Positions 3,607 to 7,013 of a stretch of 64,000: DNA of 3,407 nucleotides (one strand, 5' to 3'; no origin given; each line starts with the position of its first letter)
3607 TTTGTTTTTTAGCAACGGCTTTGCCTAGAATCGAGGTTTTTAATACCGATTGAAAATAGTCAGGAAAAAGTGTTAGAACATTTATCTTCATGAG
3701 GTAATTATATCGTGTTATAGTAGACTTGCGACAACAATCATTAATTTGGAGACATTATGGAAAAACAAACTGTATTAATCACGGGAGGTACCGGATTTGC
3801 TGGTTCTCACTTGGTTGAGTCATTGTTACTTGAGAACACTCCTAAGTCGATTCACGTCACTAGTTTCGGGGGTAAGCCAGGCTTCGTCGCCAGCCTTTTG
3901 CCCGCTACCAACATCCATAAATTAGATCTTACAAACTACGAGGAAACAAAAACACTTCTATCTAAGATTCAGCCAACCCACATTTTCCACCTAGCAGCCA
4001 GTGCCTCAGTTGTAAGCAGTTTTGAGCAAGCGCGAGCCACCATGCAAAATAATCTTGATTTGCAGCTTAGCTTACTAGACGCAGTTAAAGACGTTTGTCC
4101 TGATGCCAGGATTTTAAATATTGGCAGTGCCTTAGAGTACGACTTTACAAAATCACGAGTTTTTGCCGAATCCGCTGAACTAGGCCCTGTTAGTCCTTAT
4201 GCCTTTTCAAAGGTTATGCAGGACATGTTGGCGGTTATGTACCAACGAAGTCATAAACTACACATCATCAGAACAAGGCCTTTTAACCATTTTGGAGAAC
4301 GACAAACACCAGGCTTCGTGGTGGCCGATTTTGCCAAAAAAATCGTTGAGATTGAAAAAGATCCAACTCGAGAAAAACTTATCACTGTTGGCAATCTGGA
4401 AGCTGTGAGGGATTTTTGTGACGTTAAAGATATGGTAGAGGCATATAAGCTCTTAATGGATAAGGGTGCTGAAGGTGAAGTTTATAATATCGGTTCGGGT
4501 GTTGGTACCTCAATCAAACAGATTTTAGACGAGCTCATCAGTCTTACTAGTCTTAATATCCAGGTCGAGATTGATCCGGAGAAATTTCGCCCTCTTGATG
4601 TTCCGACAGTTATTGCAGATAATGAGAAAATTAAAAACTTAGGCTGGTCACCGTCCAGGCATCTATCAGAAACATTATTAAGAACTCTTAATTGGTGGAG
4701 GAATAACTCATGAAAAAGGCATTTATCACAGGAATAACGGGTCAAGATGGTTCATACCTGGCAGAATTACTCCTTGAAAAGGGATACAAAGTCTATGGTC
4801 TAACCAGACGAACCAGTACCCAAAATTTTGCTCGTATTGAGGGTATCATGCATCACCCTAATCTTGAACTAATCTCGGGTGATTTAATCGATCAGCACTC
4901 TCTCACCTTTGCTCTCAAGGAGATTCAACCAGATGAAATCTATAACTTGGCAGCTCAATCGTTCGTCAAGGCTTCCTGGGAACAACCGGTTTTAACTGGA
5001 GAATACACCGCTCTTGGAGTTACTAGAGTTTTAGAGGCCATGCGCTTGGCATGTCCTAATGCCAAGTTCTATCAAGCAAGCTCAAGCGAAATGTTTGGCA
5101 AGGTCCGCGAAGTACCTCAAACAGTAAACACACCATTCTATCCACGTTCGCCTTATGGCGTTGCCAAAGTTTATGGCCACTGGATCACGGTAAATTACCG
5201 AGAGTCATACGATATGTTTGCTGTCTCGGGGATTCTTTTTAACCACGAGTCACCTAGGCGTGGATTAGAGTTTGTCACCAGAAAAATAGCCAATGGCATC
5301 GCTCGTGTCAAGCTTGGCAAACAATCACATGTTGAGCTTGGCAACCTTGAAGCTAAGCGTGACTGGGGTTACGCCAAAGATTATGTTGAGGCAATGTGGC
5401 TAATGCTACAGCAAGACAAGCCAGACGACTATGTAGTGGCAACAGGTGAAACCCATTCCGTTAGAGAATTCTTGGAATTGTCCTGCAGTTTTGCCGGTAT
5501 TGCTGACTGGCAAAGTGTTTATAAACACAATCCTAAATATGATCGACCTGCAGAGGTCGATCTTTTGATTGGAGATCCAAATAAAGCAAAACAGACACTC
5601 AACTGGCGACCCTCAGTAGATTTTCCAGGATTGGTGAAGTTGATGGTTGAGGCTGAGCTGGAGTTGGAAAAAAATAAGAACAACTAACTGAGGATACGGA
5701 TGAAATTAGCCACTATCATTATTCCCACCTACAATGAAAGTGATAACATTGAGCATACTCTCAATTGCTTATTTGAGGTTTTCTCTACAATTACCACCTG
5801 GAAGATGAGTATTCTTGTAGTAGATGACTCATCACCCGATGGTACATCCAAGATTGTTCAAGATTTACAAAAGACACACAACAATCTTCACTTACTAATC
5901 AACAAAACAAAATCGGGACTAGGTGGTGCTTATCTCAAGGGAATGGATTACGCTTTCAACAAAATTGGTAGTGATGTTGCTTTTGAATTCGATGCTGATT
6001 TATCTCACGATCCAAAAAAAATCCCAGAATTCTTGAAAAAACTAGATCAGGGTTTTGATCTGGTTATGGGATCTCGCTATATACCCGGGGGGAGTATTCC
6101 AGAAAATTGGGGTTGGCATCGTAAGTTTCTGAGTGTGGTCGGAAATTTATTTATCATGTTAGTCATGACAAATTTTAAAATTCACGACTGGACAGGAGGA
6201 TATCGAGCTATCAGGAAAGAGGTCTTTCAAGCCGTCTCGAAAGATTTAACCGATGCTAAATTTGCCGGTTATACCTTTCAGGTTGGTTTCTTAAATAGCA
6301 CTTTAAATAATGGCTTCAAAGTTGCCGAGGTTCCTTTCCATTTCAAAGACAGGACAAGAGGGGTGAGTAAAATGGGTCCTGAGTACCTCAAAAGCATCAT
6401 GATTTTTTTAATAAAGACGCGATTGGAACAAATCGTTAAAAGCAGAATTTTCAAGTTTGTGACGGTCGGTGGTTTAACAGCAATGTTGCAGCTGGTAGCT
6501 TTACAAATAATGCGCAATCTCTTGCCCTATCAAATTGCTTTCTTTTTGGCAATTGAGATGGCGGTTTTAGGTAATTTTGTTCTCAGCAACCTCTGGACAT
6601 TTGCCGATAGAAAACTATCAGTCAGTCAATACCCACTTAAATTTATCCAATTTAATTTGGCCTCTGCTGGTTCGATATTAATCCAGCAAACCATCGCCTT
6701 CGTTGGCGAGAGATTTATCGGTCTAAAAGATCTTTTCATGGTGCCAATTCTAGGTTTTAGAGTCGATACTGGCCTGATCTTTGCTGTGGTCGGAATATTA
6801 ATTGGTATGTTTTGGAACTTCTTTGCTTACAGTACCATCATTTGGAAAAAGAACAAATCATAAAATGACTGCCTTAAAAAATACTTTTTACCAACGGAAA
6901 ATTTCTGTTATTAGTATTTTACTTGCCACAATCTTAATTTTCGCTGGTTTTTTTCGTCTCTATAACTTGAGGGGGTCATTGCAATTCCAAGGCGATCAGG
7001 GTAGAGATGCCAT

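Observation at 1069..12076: Surface-glycan cluster with two polyprenyl-P-sugar synthase plus GT-C transferase pairs and a GtrB-GtrA fusion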

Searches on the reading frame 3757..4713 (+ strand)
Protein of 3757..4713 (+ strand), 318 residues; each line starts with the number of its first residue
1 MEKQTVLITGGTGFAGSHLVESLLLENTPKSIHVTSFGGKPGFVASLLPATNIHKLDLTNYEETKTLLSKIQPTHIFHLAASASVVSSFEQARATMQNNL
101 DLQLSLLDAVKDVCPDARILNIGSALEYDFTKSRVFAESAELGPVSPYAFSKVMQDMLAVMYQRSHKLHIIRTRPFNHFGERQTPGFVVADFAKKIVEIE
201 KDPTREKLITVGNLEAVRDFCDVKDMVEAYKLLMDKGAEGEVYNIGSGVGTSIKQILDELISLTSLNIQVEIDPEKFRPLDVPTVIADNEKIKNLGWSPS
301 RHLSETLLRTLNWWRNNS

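Call 3: search_protein_families(library=pfam, proteins=[window:3757-4713:+], max_evalue=0.01)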
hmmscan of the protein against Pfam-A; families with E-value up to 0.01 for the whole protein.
window:3757-4713:+ (318 aa): 6 families
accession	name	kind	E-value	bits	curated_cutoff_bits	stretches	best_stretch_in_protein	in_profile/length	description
PF16363.11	GDP_Man_Dehyd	-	6e-58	197.3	27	1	7-307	1-329/332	GDP-mannose 4,6 dehydratase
PF01370.27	Epimerase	-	7.9e-49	166.7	20.9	1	6-246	1-240/240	NAD dependent epimerase/dehydratase family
PF02719.21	Polysacc_synt_2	-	3.8e-08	33.3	20.2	1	6-103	1-108/293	Polysaccharide biosynthesis protein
PF04321.23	RmlD_sub_bind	-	7.5e-08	32.2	27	1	5-173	2-148/287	RmlD substrate binding domain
PF07993.18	NAD_binding_4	-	1.4e-06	28.1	20.1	1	8-34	1-28/258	Male sterility protein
PF01073.25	3Beta_HSD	-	3.3e-05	23.5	22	1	7-101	1-94/280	3-beta hydroxysteroid dehydrogenase/isomerase family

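Call 4: search_protein_families(library=ncbifam, proteins=[window:3757-4713:+], max_evalue=0.01)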
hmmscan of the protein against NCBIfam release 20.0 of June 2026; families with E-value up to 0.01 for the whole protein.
window:3757-4713:+ (318 aa): 22 families
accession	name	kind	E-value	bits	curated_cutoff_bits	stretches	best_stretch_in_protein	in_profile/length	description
TIGR01181.1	dTDP_gluc_dehyt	equivalog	6e-39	134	365.1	1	6-317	2-314/321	dTDP-glucose 4,6-dehydratase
TIGR04180.1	EDH_00030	hypoth_equivalog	1.8e-35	122.4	475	1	6-299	1-294/297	NAD-dependent 4,6-dehydratase LegB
TIGR01179.1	galE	equivalog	5.9e-35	120.7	262.3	1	6-316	2-327/332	UDP-glucose 4-epimerase GalE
TIGR01472.1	gmd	equivalog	2e-28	99.6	415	1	52-305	57-329/342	GDP-mannose 4,6-dehydratase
TIGR02197.1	heptose_epim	equivalog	7.6e-24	84.4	274.6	1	6-266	1-262/316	ADP-glyceromanno-heptose 6-epimerase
TIGR02622.1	CDP_4_6_dhtase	equivalog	2.4e-23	82.8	278.45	1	2-316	3-332/352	CDP-glucose 4,6-dehydratase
NF011728.1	PRK15181.1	equivalog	3e-20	72.5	760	1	75-315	93-338/348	Vi polysaccharide biosynthesis UDP-N-acetylglucosaminuronic acid C-4 epimerase TviC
NF047922.1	GDPFucSynFcl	equivalog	8.3e-19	68.2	500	1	52-317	33-304/308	GDP-L-fucose synthase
NF007490.0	PRK10084.1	subfamily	9.5e-19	67.6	649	2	133-317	152-337/361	dTDP-glucose 4,6-dehydratase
NF007582.0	PRK10217.1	equivalog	4.1e-18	65.6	698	1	4-317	2-334/355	dTDP-glucose 4,6-dehydratase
NF007956.0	PRK10675.1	subfamily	2.7e-15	56.3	394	2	5-181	2-183/338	UDP-glucose 4-epimerase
NF041015.1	UDPsulfquin_syn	equivalog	3.4e-11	42.7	575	1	53-134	70-154/384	UDP-sulfoquinovose synthase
NF043036.1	ErythonDh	equivalog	1e-10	41.3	325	1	6-164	3-165/321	D-erythronate dehydrogenase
NF008360.0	PRK11150.1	equivalog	2.5e-10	40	452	1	6-296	2-287/310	ADP-glyceromanno-heptose 6-epimerase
TIGR01214.1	rmlD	equivalog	6.7e-09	35.3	224.05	1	5-200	1-167/285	dTDP-4-dehydrorhamnose reductase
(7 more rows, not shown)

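Call 41: search_solved_structures(query=window:3757-4713:+, max_evalue=1e-10)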
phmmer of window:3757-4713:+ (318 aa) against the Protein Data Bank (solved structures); distinct sequences matched with E-value up to 1e-10: 76 (the best 60 are shown).
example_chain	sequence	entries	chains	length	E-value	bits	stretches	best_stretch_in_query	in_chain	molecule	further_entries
2pk3_A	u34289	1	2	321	1.4e-66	228.4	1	6-315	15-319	GDP-6-deoxy-D-lyxo-4-hexulose reductase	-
6x3b_A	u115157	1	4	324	2.1e-29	106.3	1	46-316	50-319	GDP-6-deoxy-D-mannose reductase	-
7us5_A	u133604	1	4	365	6.2e-29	104.7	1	1-317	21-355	GDP-D-GLYCERO-D-MANNO-HEPTOSE 4,6-DEHYDRATASE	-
4zrm_A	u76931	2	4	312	1.9e-28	103.2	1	5-316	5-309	UDP-glucose 4-epimerase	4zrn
2p5u_A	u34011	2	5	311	1.5e-25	93.6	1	6-315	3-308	UDP-glucose 4-epimerase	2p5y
2hun_A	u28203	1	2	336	5.1e-25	91.9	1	3-317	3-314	336aa long hypothetical dTDP-glucose 4,6-dehydratase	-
6dnt_A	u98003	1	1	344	3.4e-24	89.2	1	2-314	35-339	NAD-dependent epimerase/dehydratase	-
6bi4_A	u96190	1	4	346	2.3e-23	86.4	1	5-317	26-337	dTDP-glucose 4,6-dehydratase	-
4lw8_A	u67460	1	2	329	5.5e-23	85.2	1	6-308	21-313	Putative epimerase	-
1db3_A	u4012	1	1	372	2.1e-20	76.7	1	5-264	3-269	GDP-MANNOSE 4,6-DEHYDRATASE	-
9rl0_E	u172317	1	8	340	3.5e-20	76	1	6-314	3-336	CDP-tyvelose 2-epimerase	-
6vlo_A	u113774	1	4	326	3.7e-20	75.9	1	4-317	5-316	Putative dTDP-D-glucose 4,6-dehydratase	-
6wjb_A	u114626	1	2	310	6.9e-20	75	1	3-293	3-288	NAD-dependent epimerase/dehydratase family protein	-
6bwl_A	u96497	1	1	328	1.4e-19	74.1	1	6-315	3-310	Pal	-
1n7g_A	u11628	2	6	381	1.5e-19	74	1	51-301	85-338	GDP-D-mannose-4,6-dehydratase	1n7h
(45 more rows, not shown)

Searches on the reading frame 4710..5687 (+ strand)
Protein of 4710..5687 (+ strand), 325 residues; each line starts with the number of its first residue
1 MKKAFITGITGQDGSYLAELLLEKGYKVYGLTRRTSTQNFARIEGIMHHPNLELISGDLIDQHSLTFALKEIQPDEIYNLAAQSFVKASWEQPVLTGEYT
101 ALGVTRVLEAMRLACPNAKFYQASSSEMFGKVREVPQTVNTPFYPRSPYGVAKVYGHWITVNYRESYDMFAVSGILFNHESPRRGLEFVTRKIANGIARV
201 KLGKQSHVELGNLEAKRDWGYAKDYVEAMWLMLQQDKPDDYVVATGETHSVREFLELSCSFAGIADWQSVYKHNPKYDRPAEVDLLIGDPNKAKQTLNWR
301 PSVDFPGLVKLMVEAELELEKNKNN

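Call 3: search_protein_families(library=pfam, proteins=[window:4710-5687:+], max_evalue=0.01)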
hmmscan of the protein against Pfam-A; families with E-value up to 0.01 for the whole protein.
window:4710-5687:+ (325 aa): 5 families
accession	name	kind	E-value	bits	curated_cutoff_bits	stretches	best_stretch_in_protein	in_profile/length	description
PF16363.11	GDP_Man_Dehyd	-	1.8e-132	442.3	27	1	5-312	1-332/332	GDP-mannose 4,6 dehydratase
PF01370.27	Epimerase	-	6e-72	242.4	20.9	1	5-244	2-240/240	NAD dependent epimerase/dehydratase family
PF04321.23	RmlD_sub_bind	-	2.2e-08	34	27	1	4-174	3-150/287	RmlD substrate binding domain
PF05368.20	NmrA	-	6.1e-06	26.5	27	1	3-71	4-69/298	NmrA-like family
PF13460.12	NAD_binding_10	-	0.0032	17.8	27.2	1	8-72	1-61/184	NAD(P)H-binding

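Call 4: search_protein_families(library=ncbifam, proteins=[window:4710-5687:+], max_evalue=0.01)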
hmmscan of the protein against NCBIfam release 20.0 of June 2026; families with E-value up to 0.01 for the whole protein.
window:4710-5687:+ (325 aa): 20 families
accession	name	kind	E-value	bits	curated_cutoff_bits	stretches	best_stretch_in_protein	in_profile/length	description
TIGR01472.1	gmd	equivalog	2e-132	441.6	415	1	2-318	1-340/342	GDP-mannose 4,6-dehydratase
TIGR04180.1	EDH_00030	hypoth_equivalog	1.5e-29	103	475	1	5-303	2-296/297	NAD-dependent 4,6-dehydratase LegB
TIGR01181.1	dTDP_gluc_dehyt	equivalog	4.1e-28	98.4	365.1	1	4-312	2-307/321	dTDP-glucose 4,6-dehydratase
TIGR02622.1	CDP_4_6_dhtase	equivalog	2e-22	79.8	278.45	1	2-113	5-117/352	CDP-glucose 4,6-dehydratase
TIGR01179.1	galE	equivalog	9.4e-20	70.7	262.3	2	5-172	3-169/332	UDP-glucose 4-epimerase GalE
NF007582.0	PRK10217.1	equivalog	7.4e-12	45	698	1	1-241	1-248/355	dTDP-glucose 4,6-dehydratase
NF007490.0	PRK10084.1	subfamily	4.9e-10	38.9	649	1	3-317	2-335/361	dTDP-glucose 4,6-dehydratase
NF052578.1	StrlDmthSdmBMthl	equivalog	1e-09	38.6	600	1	5-265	4-248/328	sterol demethylase protein SdmB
NF007956.0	PRK10675.1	subfamily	7.8e-09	35.1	394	1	4-300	3-313/338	UDP-glucose 4-epimerase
NF043036.1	ErythonDh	equivalog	9e-09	35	325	1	4-163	3-163/321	D-erythronate dehydrogenase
TIGR03466.1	HpnA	hypoth_equivalog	1.8e-07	30.4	367.65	1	3-88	2-79/327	hopanoid-associated sugar epimerase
NF011728.1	PRK15181.1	equivalog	1.4e-06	27.6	760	1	2-304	16-325/348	Vi polysaccharide biosynthesis UDP-N-acetylglucosaminuronic acid C-4 epimerase TviC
TIGR01214.1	rmlD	equivalog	0.00032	19.9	224.05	1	5-192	3-166/285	dTDP-4-dehydrorhamnose reductase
TIGR02197.1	heptose_epim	equivalog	0.00077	18.7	274.6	1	73-263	66-261/316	ADP-glyceromanno-heptose 6-epimerase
NF005381.0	PRK06924.1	equivalog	0.0015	18.2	258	1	1-73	1-71/251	(S)-benzoin forming benzil reductase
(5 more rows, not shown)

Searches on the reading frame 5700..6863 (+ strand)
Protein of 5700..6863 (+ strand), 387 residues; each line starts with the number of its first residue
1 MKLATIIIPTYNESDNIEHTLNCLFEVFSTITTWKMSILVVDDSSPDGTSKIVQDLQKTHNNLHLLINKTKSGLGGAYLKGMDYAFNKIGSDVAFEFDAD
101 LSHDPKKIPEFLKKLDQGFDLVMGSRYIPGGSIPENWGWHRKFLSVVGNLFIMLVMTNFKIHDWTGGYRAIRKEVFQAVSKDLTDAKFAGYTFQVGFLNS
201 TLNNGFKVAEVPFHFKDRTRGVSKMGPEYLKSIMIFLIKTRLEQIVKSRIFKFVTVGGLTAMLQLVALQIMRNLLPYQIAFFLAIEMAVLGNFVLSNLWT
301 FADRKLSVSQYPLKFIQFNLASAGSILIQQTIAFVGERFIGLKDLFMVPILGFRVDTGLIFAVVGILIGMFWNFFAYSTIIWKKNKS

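Call 3: search_protein_families(library=pfam, proteins=[window:5700-6863:+], max_evalue=0.01)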
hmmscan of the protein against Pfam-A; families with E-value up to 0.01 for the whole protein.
window:5700-6863:+ (387 aa): 2 families
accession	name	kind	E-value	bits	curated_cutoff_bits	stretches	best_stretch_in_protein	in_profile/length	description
PF00535.33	Glycos_transf_2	-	1.1e-28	100.7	23.3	1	5-178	1-166/168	Glycosyl transferase family 2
PF04138.20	GtrA_DPMS_TM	-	2.1e-14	54.2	26.1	1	252-382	1-117/117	GtrA/DPMS, transmembrane domain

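Call 4: search_protein_families(library=ncbifam, proteins=[window:5700-6863:+], max_evalue=0.01)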
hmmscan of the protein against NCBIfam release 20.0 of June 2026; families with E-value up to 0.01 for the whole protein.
window:5700-6863:+ (387 aa): 20 families
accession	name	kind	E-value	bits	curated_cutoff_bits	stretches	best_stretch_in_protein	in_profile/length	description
NF047588.1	GlcsyltransPgfSStrep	equivalog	2.1e-16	60.1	500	1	1-226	1-206/308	glycosyltransferase PgfS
NF007986.1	PRK10714.1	equivalog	4.6e-14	52.1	529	1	4-271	8-258/316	undecaprenyl-phosphate 4-deoxy-4-formamido-L-arabinose transferase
NF058614.1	PPMAGASynPpgS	equivalog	2e-13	50.3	370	1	6-214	4-195/226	polyprenyl-phospho-N-acetylgalactosaminyl synthase PpgS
TIGR04182.1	glyco_TIGR04182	equivalog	5e-13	49.1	325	1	5-271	3-246/293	S-layer glycoprotein N-glycosyltransferase AglJ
NF041391.1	DPhHxTase_Halo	equivalog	2.1e-12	46.5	375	1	10-227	3-194/213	dolichyl-phosphate hexose transferase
TIGR03937.1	PgaC_IcaA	equivalog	1.4e-08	34.1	422.3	1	3-88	46-127/407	poly-beta-1,6-N-acetyl-D-glucosamine synthase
TIGR03469.1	HpnB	hypoth_equivalog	3.2e-08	33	379.25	1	5-117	47-162/386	hopene-associated glycosyltransferase HpnB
NF047683.1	TeichurnBiosyTuaG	equivalog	3.6e-08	33.4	400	1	3-109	7-105/252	teichuronic acid biosynthesis protein TuaG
NF050050.1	ProtGlycPglI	equivalog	4e-08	33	500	1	5-127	5-120/306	GalNAc(5)-diNAcBac-PP-undecaprenol beta-1,3-glucosyltransferase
NF038302.1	EPS_HpsE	equivalog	5.8e-08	32.1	300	1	5-73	4-73/307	hormogonium polysaccharide biosynthesis glycosyltransferase HpsE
NF045692.1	OglycostaseCruG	equivalog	5.7e-07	28.8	600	1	4-123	43-161/386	2'-O-glycosyltransferase CruG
NF007482.0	PRK10073.1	equivalog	1.4e-06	27.6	423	1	5-106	9-101/334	glycosyltransferase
TIGR04283.1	glyco_like_mftF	equivalog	6.2e-06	26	182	1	5-58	2-51/221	TIGR04283 family arsenosugar biosynthesis glycosyltransferase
TIGR03111.1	glyc2_xrt_Gpos1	hypoth_equivalog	2e-05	23.6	363.95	1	4-104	51-145/439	TIGR03111 family XrtG-associated glycosyltransferase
NF041875.1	EPS_EpsD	equivalog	2.7e-05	23.7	370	1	6-85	3-78/325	exopolysaccharide biosynthesis glycosyltransferase EpsD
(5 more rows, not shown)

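Call 10: search_solved_structures(query=window:5700-6863:+, max_evalue=0.001, show_alignments=2)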
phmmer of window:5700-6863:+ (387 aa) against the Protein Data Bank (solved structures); distinct sequences matched with E-value up to 0.001: 12.
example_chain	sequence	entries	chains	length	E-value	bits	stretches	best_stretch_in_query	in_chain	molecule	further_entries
5mlz_A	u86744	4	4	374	5.2e-37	131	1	5-340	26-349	Dolichol monophosphate mannose synthase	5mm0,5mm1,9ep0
5ekp_C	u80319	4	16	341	2.2e-14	56.6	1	5-188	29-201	Uncharacterized glycosyltransferase sll0501 | Glycosyltransferase sll0501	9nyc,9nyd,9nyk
9nye_A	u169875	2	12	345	2.3e-14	56.5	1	5-188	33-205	Glycosyltransferase sll0501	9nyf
5eke_A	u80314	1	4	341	5.1e-14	55.4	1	5-188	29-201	Uncharacterized glycosyltransferase sll0501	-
9hwj_A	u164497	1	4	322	2.8e-12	49.7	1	2-271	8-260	Undecaprenyl-phosphate 4-deoxy-4-formamido-L-arabinose transferase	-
9bhc_C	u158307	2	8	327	3.1e-12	49.5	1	2-290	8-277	Undecaprenyl-phosphate 4-deoxy-4-formamido-L-arabinose transferase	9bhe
8vxh_A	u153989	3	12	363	4.5e-12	49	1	2-280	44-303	Undecaprenyl-phosphate 4-deoxy-4-formamido-L-arabinose transferase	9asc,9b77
2z87_A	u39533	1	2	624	1.5e-05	27.5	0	3-78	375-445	Chondroitin synthase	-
2z86_A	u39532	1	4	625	1.5e-05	27.5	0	3-78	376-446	Chondroitin synthase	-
6yv7_B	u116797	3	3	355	1.7e-05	27.3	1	4-78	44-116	Glycosyl transferase, family 2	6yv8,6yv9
6yv7_A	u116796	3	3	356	1.7e-05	27.3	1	4-78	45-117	Glycosyl transferase, family 2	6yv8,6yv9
3bcv_A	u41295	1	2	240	2.5e-05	26.8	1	5-95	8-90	Putative glycosyltransferase protein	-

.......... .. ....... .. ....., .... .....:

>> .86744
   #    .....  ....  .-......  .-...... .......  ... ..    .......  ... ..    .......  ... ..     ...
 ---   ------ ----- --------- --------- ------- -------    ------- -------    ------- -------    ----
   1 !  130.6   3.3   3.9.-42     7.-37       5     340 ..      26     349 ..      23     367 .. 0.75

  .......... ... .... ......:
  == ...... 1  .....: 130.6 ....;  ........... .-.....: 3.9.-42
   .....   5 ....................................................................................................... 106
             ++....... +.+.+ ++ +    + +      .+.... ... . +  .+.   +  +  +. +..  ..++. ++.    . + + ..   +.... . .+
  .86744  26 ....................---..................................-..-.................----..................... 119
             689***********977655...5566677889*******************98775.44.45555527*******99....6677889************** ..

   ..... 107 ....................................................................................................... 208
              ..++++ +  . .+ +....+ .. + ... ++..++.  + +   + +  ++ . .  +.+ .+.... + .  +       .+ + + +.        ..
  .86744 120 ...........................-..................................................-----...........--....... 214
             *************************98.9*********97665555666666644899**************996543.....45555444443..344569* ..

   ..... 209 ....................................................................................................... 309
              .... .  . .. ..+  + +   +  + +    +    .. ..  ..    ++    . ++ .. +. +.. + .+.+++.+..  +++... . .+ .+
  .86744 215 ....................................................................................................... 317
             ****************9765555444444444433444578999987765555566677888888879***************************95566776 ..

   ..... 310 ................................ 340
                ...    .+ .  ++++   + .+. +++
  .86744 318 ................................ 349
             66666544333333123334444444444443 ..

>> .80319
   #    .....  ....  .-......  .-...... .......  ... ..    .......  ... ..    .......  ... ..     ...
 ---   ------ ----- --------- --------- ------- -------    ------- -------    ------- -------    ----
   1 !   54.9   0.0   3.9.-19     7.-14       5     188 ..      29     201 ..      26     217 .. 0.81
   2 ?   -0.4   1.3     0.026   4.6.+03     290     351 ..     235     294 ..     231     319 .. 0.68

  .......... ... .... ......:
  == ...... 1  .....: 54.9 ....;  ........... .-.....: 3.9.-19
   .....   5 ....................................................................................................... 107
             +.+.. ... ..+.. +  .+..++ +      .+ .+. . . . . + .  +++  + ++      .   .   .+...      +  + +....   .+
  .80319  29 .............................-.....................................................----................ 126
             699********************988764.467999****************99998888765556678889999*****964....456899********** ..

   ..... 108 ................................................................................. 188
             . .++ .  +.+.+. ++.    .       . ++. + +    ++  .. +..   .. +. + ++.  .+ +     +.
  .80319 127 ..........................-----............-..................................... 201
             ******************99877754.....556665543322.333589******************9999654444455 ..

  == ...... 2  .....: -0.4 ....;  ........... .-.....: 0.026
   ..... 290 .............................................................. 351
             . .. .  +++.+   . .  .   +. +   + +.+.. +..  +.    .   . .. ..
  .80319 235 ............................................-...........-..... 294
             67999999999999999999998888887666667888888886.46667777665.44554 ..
